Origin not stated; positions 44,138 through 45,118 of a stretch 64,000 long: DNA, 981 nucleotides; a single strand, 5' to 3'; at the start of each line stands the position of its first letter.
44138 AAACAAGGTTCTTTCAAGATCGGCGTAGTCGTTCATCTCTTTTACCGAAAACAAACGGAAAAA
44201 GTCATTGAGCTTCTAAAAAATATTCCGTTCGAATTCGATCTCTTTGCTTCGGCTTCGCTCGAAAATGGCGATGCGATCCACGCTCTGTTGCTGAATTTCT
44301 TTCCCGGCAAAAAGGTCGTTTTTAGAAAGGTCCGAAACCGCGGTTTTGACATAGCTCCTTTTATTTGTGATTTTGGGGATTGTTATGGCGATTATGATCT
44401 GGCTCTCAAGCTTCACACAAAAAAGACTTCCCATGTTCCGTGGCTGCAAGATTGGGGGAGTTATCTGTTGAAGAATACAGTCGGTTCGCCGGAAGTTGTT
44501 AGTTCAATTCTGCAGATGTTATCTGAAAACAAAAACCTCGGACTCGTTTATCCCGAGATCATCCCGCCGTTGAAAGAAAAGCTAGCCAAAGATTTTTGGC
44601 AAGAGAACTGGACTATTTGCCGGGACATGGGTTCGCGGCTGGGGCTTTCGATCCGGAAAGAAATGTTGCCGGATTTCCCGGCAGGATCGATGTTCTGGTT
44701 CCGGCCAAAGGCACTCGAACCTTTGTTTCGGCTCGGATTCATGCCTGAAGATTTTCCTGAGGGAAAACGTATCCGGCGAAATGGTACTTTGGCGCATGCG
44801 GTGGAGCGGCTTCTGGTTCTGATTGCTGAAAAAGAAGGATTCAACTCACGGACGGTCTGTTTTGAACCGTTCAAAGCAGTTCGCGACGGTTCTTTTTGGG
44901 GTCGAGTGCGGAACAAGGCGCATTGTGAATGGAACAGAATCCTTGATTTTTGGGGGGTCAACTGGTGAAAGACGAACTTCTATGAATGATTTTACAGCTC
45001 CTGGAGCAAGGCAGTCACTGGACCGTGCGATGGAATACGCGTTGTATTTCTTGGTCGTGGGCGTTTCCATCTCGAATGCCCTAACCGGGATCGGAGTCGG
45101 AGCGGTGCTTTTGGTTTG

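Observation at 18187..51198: Recurrent embedding of toxin-antitoxin, Abi and ATPase-nuclease cassettes inside a single co-directional glycan-biosynthesis operon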

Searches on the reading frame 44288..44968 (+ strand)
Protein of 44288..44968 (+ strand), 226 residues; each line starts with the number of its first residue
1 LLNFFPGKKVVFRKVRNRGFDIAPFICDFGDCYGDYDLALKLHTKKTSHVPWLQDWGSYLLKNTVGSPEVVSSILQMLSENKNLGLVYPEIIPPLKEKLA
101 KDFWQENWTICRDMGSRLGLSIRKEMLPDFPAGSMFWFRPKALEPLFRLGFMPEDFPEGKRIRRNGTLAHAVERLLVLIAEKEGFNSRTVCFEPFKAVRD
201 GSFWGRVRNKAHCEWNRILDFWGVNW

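Call 5: search_protein_families(library=pfam, proteins=[window:44288-44968:+], max_evalue=0.01)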
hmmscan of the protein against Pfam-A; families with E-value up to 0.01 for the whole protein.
window:44288-44968:+ (226 aa): 1 family
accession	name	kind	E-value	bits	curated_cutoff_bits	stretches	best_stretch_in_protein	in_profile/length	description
PF05045.17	RgpF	-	3.9e-34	118.6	25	1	8-184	322-502/503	Rhamnan synthesis protein F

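Call 36: search_protein_families(library=ncbifam, proteins=[window:44288-44968:+], max_evalue=0.01)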
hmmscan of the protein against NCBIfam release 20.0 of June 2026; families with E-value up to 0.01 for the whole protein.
window:44288-44968:+ (226 aa): 0 families
